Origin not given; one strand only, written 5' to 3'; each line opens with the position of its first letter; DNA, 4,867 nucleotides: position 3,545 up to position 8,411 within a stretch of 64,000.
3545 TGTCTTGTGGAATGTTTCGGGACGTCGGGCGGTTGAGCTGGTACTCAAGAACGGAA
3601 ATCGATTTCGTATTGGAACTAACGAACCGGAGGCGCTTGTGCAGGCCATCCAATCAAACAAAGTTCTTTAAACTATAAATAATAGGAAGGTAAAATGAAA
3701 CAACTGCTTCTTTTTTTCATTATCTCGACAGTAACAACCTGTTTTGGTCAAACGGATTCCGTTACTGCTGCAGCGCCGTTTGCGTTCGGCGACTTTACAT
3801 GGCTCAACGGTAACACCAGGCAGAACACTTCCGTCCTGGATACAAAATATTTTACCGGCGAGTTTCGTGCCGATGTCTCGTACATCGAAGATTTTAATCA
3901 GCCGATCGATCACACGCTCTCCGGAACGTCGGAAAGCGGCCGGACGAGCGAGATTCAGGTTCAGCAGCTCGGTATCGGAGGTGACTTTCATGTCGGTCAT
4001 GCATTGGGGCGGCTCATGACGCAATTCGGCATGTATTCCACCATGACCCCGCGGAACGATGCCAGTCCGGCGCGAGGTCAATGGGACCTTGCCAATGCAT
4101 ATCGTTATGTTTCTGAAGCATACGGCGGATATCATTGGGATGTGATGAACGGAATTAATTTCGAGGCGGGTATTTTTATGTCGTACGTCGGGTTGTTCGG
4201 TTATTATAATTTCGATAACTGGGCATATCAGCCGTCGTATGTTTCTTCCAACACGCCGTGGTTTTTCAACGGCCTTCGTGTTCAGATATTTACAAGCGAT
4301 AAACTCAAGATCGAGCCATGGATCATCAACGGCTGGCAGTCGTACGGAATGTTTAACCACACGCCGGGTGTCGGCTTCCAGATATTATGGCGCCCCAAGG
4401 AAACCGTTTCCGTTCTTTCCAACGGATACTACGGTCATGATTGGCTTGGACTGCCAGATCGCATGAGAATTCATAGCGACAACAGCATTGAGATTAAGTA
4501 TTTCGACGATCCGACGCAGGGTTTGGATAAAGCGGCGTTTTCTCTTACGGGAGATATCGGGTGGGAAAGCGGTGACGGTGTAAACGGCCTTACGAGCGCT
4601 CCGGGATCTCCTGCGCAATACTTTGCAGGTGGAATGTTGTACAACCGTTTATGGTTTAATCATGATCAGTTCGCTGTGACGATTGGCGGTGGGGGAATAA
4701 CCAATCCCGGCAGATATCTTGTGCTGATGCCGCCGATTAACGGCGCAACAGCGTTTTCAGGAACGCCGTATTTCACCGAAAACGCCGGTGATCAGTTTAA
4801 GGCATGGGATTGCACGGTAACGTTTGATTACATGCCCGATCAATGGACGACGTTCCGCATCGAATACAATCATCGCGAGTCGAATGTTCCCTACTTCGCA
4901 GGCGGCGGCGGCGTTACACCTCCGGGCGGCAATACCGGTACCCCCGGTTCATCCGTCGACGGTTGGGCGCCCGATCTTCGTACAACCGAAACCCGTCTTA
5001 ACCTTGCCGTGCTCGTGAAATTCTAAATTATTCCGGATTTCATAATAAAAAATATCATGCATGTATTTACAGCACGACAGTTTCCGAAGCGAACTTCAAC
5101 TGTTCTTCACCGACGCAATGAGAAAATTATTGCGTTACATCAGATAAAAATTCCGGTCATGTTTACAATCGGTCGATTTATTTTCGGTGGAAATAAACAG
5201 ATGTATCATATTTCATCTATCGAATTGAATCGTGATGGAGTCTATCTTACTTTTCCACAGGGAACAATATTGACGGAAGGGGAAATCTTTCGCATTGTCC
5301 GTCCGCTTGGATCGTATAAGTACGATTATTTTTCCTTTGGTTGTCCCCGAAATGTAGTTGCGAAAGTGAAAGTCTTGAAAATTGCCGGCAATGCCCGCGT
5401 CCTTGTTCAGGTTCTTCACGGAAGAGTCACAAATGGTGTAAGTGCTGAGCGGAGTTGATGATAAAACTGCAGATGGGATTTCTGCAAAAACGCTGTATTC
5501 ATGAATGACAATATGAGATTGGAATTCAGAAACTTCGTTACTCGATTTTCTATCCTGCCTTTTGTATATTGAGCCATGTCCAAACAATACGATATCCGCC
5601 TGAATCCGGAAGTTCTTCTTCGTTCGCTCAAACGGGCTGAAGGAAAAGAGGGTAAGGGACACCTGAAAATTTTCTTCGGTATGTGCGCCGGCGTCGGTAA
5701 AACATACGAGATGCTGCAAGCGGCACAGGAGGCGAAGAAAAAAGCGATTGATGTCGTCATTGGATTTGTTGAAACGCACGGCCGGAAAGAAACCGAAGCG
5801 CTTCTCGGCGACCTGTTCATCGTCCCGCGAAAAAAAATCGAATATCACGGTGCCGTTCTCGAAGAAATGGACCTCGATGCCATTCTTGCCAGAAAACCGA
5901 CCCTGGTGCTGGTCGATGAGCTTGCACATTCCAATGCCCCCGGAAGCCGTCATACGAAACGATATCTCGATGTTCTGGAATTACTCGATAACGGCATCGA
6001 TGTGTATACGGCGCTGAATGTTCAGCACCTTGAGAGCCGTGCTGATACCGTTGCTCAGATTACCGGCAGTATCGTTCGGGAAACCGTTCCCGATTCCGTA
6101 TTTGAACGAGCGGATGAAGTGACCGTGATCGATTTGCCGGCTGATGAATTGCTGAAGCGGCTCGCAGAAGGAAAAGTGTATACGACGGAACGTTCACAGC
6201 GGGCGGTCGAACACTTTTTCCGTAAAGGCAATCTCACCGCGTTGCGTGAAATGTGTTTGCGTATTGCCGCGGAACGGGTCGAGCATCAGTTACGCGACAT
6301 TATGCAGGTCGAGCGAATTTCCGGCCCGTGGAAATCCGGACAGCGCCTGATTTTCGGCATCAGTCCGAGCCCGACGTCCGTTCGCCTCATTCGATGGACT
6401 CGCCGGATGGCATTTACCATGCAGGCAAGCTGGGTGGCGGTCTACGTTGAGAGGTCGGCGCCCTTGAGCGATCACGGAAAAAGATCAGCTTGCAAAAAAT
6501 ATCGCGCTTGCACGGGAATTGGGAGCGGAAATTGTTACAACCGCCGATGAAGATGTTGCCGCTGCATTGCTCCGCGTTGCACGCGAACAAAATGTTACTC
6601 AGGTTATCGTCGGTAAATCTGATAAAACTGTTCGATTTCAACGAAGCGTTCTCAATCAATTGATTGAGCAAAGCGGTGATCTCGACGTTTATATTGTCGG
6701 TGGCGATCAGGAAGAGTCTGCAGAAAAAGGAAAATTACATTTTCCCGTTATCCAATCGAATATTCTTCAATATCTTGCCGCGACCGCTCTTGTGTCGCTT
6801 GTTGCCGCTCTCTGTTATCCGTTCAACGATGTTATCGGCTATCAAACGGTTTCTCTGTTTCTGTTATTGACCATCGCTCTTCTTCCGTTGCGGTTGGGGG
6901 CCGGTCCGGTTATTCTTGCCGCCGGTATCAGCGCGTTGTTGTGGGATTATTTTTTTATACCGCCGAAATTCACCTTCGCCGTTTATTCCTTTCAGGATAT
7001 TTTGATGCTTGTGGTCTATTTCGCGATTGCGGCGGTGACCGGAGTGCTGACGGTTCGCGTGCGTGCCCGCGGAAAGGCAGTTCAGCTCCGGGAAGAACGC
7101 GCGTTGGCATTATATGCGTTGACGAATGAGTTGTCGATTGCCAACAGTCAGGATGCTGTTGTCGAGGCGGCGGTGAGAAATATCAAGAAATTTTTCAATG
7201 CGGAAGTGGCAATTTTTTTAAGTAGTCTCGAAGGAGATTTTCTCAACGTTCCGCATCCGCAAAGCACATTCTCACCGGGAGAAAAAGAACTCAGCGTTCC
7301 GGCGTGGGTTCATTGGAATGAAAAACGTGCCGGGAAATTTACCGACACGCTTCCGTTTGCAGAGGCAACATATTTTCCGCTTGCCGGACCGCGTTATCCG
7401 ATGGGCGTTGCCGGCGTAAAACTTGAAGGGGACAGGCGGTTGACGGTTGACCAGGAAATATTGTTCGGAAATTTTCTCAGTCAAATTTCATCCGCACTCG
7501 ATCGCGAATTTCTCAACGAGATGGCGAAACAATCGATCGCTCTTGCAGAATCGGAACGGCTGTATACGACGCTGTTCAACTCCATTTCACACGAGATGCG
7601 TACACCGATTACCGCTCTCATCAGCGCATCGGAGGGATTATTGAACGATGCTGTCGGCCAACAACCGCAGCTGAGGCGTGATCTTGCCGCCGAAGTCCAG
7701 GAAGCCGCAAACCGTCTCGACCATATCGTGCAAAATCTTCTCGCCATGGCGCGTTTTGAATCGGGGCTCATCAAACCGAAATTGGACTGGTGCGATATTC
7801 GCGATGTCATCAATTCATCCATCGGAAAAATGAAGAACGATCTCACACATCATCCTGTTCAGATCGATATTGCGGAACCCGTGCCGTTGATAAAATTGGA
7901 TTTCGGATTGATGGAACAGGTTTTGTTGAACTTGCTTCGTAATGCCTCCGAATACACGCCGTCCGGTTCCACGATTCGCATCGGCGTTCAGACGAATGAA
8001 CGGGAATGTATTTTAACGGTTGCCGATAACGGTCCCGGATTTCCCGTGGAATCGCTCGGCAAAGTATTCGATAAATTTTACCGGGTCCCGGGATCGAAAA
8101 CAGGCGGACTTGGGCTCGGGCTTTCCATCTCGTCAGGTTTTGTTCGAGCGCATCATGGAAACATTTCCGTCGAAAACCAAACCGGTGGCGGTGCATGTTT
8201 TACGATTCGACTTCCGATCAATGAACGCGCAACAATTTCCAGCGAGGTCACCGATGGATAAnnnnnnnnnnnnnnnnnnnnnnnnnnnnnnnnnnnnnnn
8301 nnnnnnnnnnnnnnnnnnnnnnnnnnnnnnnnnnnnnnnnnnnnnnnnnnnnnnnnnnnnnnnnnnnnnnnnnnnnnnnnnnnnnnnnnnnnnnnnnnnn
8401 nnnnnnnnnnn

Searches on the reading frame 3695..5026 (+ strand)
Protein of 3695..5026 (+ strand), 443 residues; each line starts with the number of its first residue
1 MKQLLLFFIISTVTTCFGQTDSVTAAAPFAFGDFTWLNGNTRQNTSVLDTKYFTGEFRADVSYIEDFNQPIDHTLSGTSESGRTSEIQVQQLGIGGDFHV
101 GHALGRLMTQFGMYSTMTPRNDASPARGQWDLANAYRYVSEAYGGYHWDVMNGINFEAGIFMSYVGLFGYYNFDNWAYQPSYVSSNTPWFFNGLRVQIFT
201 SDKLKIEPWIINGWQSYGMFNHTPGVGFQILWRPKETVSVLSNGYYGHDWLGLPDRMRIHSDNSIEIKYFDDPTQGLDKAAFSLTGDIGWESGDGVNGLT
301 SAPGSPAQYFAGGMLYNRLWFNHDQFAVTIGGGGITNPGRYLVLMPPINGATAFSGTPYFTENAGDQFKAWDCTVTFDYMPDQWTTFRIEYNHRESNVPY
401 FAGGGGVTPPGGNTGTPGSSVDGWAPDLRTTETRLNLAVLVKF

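Call 94: search_protein_families(library=pfam, proteins=[window:3695-5026:+], max_evalue=0.001)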
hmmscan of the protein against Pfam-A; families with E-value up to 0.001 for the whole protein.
window:3695-5026:+ (443 aa): 1 family
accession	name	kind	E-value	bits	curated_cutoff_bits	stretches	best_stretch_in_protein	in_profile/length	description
PF07642.17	BBP2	-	1e-39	137.2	26.2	1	60-406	9-323/339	Putative beta-barrel porin-2, OmpL-like. bbp2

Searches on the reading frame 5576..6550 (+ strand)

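Call 94: search_protein_families(library=pfam, proteins=[window:5576-6550:+], max_evalue=0.001)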
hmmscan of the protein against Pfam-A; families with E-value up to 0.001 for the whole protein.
window:5576-6550:+ (324 aa): 1 family
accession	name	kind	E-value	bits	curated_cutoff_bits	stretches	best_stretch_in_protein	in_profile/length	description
PF02702.23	KdpD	-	2e-95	318.6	26.1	1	27-235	2-210/210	Osmosensitive K+ channel His kinase sensor domain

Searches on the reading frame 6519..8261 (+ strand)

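Call 94: search_protein_families(library=pfam, proteins=[window:6519-8261:+], max_evalue=0.001)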
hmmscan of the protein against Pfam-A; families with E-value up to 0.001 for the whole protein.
window:6519-8261:+ (580 aa): 4 families
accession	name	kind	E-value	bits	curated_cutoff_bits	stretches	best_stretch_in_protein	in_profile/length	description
PF02518.31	HATPase_c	-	6.5e-26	91.4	26.4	1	465-567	6-109/111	Histidine kinase-, DNA gyrase B-, and HSP90-like ATPase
PF13493.11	DUF4118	-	1.6e-20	73.3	28.4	1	85-187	1-103/107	Domain of unknown function (DUF4118)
PF00512.31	HisKA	-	1.3e-13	51.2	26.9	1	351-416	4-66/66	His Kinase A (phospho-acceptor) domain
PF13492.12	GAF_3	-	0.00067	20.5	27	0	210-329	1-129/129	GAF domain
